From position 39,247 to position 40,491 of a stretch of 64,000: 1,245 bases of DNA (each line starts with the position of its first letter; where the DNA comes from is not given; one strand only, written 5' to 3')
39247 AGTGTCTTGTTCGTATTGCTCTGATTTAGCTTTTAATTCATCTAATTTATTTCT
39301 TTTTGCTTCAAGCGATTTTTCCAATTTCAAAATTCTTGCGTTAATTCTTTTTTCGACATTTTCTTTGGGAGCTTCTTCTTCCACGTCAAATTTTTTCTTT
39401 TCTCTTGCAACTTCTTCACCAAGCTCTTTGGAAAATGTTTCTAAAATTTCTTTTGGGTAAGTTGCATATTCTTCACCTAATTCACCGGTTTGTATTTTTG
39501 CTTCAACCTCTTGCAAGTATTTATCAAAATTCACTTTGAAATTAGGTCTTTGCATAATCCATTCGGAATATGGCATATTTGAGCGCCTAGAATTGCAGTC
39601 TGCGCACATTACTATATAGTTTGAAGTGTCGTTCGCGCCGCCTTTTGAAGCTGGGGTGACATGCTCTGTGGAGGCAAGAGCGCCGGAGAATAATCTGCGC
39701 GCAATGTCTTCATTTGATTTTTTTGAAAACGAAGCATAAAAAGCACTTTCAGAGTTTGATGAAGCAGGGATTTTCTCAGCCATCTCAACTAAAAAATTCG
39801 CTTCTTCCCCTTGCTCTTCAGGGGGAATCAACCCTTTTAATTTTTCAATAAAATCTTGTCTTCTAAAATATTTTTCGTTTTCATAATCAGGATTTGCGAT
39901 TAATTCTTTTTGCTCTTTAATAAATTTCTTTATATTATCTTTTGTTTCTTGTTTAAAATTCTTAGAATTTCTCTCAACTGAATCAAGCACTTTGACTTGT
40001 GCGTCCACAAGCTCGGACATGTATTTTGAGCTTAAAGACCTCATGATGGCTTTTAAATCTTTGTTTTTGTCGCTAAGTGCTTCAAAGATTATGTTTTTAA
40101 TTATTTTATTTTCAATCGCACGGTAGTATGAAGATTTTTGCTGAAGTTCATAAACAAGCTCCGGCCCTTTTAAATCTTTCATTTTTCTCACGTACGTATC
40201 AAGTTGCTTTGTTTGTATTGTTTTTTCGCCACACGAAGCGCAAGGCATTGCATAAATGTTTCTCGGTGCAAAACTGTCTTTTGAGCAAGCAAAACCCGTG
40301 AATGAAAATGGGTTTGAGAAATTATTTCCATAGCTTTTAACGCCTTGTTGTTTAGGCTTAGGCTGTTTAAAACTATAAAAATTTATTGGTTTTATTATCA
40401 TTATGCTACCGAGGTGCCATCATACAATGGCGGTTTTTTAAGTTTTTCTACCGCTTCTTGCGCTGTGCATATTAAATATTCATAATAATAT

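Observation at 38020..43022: Translationally coupled Ski2/HelY-like helicase plus HNH coiled-coil nuclease: candidate undescribed two-gene nucleic-acid surveillance/defence module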

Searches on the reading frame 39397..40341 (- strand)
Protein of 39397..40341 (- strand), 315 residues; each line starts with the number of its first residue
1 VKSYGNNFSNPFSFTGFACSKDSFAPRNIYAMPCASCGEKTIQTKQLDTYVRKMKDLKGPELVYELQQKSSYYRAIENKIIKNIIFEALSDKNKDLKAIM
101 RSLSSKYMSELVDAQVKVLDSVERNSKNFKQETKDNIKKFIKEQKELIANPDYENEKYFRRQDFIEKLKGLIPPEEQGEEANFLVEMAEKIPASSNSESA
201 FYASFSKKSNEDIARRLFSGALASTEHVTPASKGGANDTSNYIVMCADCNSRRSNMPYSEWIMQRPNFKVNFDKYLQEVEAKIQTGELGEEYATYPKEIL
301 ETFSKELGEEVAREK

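Call 19: find_homologous_proteins(query=window:39397-40314:-, max_evalue=0.001)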
Query window:39397-40314:- (306 aa): 1 proteins with E <= 0.001 among 1752 candidates.
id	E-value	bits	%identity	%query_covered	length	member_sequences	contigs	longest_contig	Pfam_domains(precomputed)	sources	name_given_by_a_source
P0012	9.8e-89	316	79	58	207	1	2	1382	-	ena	-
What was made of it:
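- Tried and rejected: The word-indexed protein search with the head domain alone found one fragment (call 19).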

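Call 34: predict_structure(alignment_id=A2)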
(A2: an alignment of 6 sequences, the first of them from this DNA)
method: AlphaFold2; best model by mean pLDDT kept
length: 311 residues; sequences in the alignment: 6
mean_pLDDT: 80.2   pTM: 0.67
mean pLDDT of the five models: 80.2, 77.8, 77.6, 77.2, 74.6
residues with pLDDT >= 90: 104; 70-90: 153; 50-70: 19; < 50: 35
segments of 3 or more residues with pLDDT < 50: 1-27, 234-239
pLDDT, mean of each block of 10 residues (from residue 1): 29 34 46 87 87 93 92 84 93 94 87 90 92 95 92 86 92 89 91 65 87 90 74 46 81 78 87 90 80 79 79 70
secondary structure, 60 per line:
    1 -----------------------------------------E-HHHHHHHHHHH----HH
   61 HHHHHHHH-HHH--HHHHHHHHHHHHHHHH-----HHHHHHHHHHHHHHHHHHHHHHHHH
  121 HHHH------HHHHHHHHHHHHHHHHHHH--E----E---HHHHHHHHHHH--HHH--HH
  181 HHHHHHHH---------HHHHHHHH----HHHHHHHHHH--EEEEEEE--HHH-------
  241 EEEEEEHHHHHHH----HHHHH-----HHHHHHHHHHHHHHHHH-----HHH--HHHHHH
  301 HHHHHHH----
elements in order: H44-54 H59-68 H75-90 H96-124 H131-149 H161-171 H179-188 H198-205 H210-219 E222-228 E241-246 H247-253 H258-262 H268-284 H295-307

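Call 36: search_protein_representatives(alignment_id=A2)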
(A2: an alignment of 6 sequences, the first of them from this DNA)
Query: 6 sequences, 311 profile positions. Proteins with E-value up to 0.001 (for the whole library): 1566; up to 1e-10: 780; up to 1e-30: 276. The best 150 are listed.
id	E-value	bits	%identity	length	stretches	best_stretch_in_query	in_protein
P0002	2.4e-159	546.1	-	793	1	2-311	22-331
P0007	1.6e-148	510.6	-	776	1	2-311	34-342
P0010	9.5e-142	488.3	-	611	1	2-311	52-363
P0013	5.6e-118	410.3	-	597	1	11-311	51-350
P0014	4.4e-103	361.4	-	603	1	9-309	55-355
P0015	6.9e-102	357.4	-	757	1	5-309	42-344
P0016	6.8e-94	331.2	-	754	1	4-307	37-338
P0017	1.4e-88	313.7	-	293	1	8-257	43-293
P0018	8.6e-82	291.4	-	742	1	10-310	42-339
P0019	2.4e-75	270.3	-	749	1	4-310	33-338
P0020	8.1e-75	268.5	-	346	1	18-311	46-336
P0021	2.4e-74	267.0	-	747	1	7-308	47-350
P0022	1.8e-73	264.1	-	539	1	9-307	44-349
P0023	2.2e-73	263.8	-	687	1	9-304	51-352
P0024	2.6e-73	263.6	-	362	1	5-310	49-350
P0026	3.2e-71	256.7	-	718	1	10-311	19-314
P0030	2.6e-70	253.7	-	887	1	6-309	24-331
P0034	7.6e-67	242.3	-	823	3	37-309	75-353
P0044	5.4e-62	226.4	-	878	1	3-311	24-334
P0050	9.7e-60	219.0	-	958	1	9-311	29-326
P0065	3.2e-53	197.6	-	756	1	8-306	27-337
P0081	2.8e-48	181.3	-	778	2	11-311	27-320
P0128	4.5e-42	160.9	-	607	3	56-309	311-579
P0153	5.1e-40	154.2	-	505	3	59-273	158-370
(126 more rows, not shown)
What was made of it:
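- The flagellin-adjacent members are the closest relatives of one another (top of call 36), which is what inherited synteny predicts.
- Tried and rejected: The exhaustive HMMER search was needed to find the family (call 36).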

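Call 37: fold_search(model_id=the predicted structure, library=pdb)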
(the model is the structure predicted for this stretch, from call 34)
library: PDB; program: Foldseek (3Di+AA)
matches with E <= 10: 123; with E <= 0.001: 0
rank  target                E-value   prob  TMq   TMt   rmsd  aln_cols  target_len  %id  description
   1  9uy3_R                9.3e-01  0.11  0.16  0.17  26.0       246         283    8  Anamorelin bound growth hormone secretagogue receptor in complex with Gq (released 2025-07-02)
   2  5l0j_A                1.2e+00  0.16  0.14  0.25  20.9       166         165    9  Human vinculin R903Q, D907R, R910T mutant(residues 891-1066) (released 2016-08-31)
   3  8ii8                  1.2e+00  0.04  0.11  0.14  28.2       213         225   14  X-ray crystal structure of pink-colored protein from Pleurotus salmoneostramineus in complex with natural chromophore (released 2024-08-14)
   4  7x9c_R                1.8e+00  0.08  0.16  0.17  27.9       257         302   10  Cryo-EM structure of neuropeptide Y Y4 receptor in complex with PP and Gi (released 2022-05-18)
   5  8zpt_R                2.8e+00  0.07  0.16  0.17  25.8       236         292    7  Cryo-EM structure of prolactin-releasing peptide recognition with Gq (released 2024-09-25)
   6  8iy6_R                2.9e+00  0.05  0.15  0.15  26.8       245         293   10  ETB-Gi complex bound to Endotheline-1, focused on receptor (released 2023-08-16)
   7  6iv0_B                3.2e+00  0.06  0.19  0.22  19.0       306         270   10  Crystal structure of a bacterial Bestrophin homolog from Klebsiella pneumoniae with a mutation I180A (released 2019-11-13)
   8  7f9y_R                3.2e+00  0.05  0.15  0.17  25.5       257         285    7  ghrelin-bound ghrelin receptor in complex with Gq (released 2021-08-18)
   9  8d9o                  3.2e+00  0.04  0.12  0.17  26.4       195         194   13  De Novo Photosynthetic Reaction Center Protein in Apo-State (released 2022-09-28)
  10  8j2x                  3.2e+00  0.03  0.10  0.09  18.4       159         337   12  Saccharothrix syringae photocobilins protein, light state (released 2024-04-10)
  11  3o1i_B                3.2e+00  0.02  0.12  0.13  25.4       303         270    9  Crystal Structure of the TorS sensor domain - TorT complex in the absence of ligand (released 2011-12-21)
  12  8f43                  3.4e+00  0.15  0.16  0.34   6.3        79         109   14  HNH Nuclease Domain from G. stearothermophilus Cas9, K597A mutant (released 2022-12-21)
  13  2r50_B                3.4e+00  0.06  0.12  0.21  14.8       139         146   11  The crystal structure of nonsymbiotic corn hemoglobin 1 (released 2007-09-18)
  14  8uhe_J                3.4e+00  0.03  0.12  0.17  15.2       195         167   11  Structure of the far-red light-absorbing allophycocyanin core expressed during FaRLiP (released 2024-01-03)
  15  8omv_D                3.4e+00  0.02  0.12  0.06  29.8       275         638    9  Crystal structure of the constitutively active S117E/S181E mutant of human IKK2 (released 2024-04-10)
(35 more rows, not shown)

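Call 45: find_encoding_contigs(protein=P0015, flank=8000, max_places=2)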
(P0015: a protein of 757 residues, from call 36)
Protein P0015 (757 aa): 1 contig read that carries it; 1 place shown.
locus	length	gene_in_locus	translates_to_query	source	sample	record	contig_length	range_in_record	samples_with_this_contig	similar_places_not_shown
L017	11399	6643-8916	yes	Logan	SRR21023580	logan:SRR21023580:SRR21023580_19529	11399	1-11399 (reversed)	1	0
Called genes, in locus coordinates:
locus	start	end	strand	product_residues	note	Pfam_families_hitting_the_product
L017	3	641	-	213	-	?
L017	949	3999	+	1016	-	PF02861:Clp_N (faint), PF00004:AAA, PF01434:Peptidase_M41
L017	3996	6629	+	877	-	PF04851:ResIII, PF00270:DEAD, PF13401:AAA_22 (faint), PF22527:DEXQc_Suv3 (weak), PF00271:Helicase_C (faint), PF08148:DSHCT (faint)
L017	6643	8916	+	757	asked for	PF01844:HNH (weak), PF14279:HNH_5 (weak)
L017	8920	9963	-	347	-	PF02557:VanY, PF13539:Peptidase_M15_4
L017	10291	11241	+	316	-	PF00669:Flagellin_N, PF00700:Flagellin_C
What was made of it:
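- Flagellin lies 1.4 kb away in L017 (call 45).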

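Call 46: find_encoding_contigs(protein=P0018, flank=8000, max_places=2)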
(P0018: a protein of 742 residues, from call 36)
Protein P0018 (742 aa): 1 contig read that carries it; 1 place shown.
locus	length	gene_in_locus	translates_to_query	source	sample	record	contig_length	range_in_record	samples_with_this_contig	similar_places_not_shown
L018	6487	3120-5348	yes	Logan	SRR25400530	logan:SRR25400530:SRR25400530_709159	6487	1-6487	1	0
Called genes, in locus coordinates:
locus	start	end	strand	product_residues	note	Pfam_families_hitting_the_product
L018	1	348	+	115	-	?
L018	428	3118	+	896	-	PF04851:ResIII, PF00270:DEAD, PF13401:AAA_22 (faint), PF22527:DEXQc_Suv3 (weak), PF00271:Helicase_C (weak), PF08148:DSHCT (weak)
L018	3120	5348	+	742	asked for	PF14279:HNH_5 (faint)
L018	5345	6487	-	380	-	?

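Call 47: find_encoding_contigs(protein=P0026, flank=8000, max_places=2)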
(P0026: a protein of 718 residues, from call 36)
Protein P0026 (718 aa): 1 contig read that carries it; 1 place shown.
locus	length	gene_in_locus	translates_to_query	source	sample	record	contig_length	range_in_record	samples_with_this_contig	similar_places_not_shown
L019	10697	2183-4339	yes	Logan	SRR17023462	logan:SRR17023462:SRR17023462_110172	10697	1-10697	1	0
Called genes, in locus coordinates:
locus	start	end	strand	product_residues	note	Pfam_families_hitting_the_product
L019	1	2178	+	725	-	?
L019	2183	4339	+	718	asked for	PF01844:HNH (weak), PF14279:HNH_5 (weak)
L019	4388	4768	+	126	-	-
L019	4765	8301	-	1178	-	PF02811:PHP, PF07733:DNA_pol3_alpha, PF17657:DNA_pol3_finger, PF14579:HHH_6, PF01336:tRNA_anti-codon (weak)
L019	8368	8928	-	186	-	PF07719:TPR_2 (faint)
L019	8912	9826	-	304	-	PF23023:Anti-Pycsar_Apyc1, PF12706:Lactamase_B_2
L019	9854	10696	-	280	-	?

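Call 48: find_encoding_contigs(protein=P0065, flank=8000, max_places=2)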
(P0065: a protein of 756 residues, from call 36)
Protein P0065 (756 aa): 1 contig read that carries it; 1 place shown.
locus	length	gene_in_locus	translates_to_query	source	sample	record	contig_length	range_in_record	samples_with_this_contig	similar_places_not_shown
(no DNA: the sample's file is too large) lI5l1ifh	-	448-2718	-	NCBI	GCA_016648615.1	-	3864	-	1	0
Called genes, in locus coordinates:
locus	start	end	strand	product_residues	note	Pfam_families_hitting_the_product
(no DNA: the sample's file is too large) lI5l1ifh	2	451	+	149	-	?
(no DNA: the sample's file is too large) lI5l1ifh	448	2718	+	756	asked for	-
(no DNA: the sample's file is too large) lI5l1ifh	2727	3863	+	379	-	?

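Call 64: list_cluster_members(proteins=[P0015, P0026, P0030, P0044, P0050, P0081, P0128, P0034, P0153, P0020])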
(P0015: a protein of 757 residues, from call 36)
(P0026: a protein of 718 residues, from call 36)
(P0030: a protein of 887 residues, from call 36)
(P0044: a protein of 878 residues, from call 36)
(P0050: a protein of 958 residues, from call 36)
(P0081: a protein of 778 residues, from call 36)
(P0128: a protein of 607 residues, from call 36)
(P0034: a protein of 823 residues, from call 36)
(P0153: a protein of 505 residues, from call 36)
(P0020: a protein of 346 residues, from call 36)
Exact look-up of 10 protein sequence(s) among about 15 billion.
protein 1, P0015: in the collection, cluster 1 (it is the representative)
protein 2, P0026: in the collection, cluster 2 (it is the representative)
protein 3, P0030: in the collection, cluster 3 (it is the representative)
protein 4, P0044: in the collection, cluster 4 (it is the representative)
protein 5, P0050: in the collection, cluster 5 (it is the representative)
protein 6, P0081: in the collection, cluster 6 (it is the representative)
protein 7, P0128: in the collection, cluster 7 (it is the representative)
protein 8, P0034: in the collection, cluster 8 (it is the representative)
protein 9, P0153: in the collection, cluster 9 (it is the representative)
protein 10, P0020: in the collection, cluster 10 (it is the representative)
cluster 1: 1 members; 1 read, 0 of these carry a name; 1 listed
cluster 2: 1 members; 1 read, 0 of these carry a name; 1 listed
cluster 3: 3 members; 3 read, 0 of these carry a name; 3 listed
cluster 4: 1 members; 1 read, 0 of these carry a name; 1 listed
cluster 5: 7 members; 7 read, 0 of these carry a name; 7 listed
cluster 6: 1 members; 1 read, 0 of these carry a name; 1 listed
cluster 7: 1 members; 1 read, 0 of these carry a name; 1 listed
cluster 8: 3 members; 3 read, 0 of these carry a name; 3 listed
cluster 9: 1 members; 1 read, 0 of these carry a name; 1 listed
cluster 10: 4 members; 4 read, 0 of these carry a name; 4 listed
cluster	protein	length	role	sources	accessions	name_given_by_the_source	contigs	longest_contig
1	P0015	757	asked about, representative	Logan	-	-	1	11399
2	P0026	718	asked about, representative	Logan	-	-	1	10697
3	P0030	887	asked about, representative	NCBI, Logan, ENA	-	-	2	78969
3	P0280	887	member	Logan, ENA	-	-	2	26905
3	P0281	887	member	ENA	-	-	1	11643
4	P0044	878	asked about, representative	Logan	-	-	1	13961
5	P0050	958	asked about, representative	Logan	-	-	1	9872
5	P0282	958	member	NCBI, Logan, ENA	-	-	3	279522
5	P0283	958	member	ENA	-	-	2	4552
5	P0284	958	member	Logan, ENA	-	-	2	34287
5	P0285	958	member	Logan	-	-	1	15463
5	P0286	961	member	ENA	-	-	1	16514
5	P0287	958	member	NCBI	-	-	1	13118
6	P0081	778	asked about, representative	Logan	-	-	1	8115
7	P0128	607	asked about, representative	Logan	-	-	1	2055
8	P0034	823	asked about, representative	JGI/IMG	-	-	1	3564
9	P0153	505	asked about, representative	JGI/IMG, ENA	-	-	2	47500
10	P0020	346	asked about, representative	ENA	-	-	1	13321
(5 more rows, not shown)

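Call 78: search_solved_structures(query=A2, max_evalue=1, show_alignments=2)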
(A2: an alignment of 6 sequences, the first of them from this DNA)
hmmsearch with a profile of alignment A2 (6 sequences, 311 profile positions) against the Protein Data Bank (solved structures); distinct sequences matched with E-value up to 1: 11.
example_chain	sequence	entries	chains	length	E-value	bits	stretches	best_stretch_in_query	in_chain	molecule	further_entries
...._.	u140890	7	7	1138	0.0026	20.4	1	225-267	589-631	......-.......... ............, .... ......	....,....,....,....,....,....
4ogc_A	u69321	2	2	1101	0.05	16.2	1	225-264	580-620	HNH endonuclease domain protein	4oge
6ghc_A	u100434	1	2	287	0.068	15.8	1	226-251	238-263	5-methylcytosine-specific restriction enzyme A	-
4h9d_A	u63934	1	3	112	0.12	15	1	221-261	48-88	HNH endonuclease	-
7jg5_A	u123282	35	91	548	0.22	14.1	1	53-150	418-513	ATP synthase subunit alpha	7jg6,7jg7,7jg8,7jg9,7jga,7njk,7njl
8fth_A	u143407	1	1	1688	0.22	14.1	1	42-174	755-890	5'-3' RNA helicase-like protein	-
7jg5_C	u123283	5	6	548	0.23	14.1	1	53-150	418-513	ATP synthase subunit alpha,ATP synthase subunit alpha | ATP synthase subunit alpha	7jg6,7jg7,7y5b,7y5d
8ftk_A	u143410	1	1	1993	0.29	13.7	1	42-174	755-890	5'-3' RNA helicase-like protein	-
6foc_A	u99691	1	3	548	0.41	13.2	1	53-146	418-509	ATP synthase subunit alpha,ATP synthase subunit alpha,ATP synthase subunit alpha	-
4v8p_AA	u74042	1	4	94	0.53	12.9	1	31-61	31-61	RIBOSOMAL PROTEIN L37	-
4qys_B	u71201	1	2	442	0.81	12.3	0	147-208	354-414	Tryptophan synthase beta chain 2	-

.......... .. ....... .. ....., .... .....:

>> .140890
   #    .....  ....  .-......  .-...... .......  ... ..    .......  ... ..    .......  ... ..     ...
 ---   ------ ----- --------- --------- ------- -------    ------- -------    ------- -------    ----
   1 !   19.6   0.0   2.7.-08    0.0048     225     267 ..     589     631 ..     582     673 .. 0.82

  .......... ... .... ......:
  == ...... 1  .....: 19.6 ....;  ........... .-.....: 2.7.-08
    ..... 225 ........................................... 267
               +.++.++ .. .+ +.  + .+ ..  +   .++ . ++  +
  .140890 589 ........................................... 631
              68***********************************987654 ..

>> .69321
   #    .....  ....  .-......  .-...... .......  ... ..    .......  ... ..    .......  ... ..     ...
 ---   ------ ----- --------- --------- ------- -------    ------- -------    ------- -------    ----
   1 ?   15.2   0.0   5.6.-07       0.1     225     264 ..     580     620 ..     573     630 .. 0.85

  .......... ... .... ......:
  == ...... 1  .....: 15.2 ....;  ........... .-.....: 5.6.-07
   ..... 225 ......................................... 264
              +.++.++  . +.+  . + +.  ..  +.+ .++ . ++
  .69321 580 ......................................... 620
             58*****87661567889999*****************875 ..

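Call 89: search_dna_similar(query=window:39397-40341:-, collection=plasmids, mode=protein, max_evalue=0.001, max_rows=8)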
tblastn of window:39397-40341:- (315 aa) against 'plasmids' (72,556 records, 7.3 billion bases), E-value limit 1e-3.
Records with a match: 2; places in all: 2; records where one place covers at least 80% of the query: 0.
Best place of each record, by identity: <60% 2.
By first word of the organism name: Pontibacillus 1; Geoalkalibacter 1.
By predicted mobility (MOB-suite, as given by PLSDB): non-mobilizable 2.
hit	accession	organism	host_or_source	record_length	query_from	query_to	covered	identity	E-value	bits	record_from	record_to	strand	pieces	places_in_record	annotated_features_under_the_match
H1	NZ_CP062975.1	Pontibacillus sp. ALD_SL1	mangrove mud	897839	220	284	21%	36.9%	6e-4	49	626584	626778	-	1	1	iscB: RNA-guided endonuclease IscB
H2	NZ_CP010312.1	Geoalkalibacter subterraneus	-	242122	226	268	14%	44.2%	1e-3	49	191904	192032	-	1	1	iscB: RNA-guided endonuclease IscB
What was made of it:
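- Closest known: IscB / type II-C Cas9 HNH domains. Same: The closest sequence relatives of the beta-beta-alpha core are Cas9 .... (profile E 0.0026, call 78) and annotated iscB genes (call 89).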

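Call 90: search_dna_similar(query=window:39397-40341:-, collection=phages, mode=protein, max_evalue=0.001, max_rows=8)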
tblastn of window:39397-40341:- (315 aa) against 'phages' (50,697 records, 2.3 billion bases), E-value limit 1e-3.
Records with a match: 2; places in all: 2; records where one place covers at least 80% of the query: 0.
Best place of each record, by identity: <60% 2.
By first word of the organism name: uncultured 2.
By host as written in the record: - 2.
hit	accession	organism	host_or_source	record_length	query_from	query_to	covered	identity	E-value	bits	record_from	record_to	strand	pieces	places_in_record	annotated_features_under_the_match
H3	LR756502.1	uncultured phage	metagenomic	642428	223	270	15%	42.9%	3e-5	52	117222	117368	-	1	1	record has no annotation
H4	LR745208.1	uncultured phage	metagenomic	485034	224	261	12%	36.8%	5e-4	48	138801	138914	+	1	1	record has no annotation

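Call 94: fold_search(model_id=the predicted structure, library=viral)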
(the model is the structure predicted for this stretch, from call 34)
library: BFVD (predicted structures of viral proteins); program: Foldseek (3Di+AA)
matches with E <= 10: 190; with E <= 0.001: 0
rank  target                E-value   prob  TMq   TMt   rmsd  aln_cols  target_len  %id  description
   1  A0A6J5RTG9            3.0e-01  0.72  0.12  0.20   7.9        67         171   28  HNHc domain containing protein [uncultured Caudovirales phage]
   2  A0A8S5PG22            3.7e-01  0.08  0.11  0.04  27.4       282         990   13  Minor tail protein [Siphoviridae sp. ctsxw88]
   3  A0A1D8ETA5            5.0e-01  0.63  0.14  0.24   6.3        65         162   26  HNH endonuclease [Propionibacterium phage Anatole]
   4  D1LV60                7.4e-01  0.38  0.12  0.21   8.7        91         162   15  (no name in the UniProt tables at hand)
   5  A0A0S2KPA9            7.7e-01  0.04  0.13  0.10  25.5       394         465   13  53 kDa protein [Penicillium aurantiogriseum fusarivirus 1]
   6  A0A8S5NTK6            9.0e-01  0.44  0.10  0.23   5.2        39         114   46  HNH endonuclease [Siphoviridae sp. ctQ091]
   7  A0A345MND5            9.4e-01  0.25  0.11  0.19  14.6        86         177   27  (no name in the UniProt tables at hand)
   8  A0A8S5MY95            9.9e-01  0.47  0.09  0.15   5.2        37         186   49  HNH endonuclease [Siphoviridae sp. ctio73]
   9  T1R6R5                9.9e-01  0.35  0.11  0.29   6.1        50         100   28  Putative endonuclease [Propionibacterium phage PHL066M04]
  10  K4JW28                1.2e+00  0.35  0.11  0.16   7.5        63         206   25  Putative HNH homing endonuclease [Caulobacter phage CcrSwift]
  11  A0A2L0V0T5            1.2e+00  0.16  0.11  0.19   7.4        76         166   25  HNH domain-containing protein [Agrobacterium phage Atu_ph07]
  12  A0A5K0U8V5            1.3e+00  0.04  0.12  0.13  24.4       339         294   11  Uncharacterized protein [Yasminevirus sp. GU-2018]
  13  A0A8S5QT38            1.3e+00  0.47  0.10  0.26   5.1        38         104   37  HNH endonuclease [Siphoviridae sp. ctf4O12]
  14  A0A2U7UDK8            1.4e+00  0.06  0.13  0.05  24.6       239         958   10  Rho binding incomplete domain containing protein [Pandoravirus neocaledonia]
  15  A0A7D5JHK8            1.4e+00  0.03  0.12  0.07  30.9       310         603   11  Capsid maturation protease [Streptomyces phage Eklok]
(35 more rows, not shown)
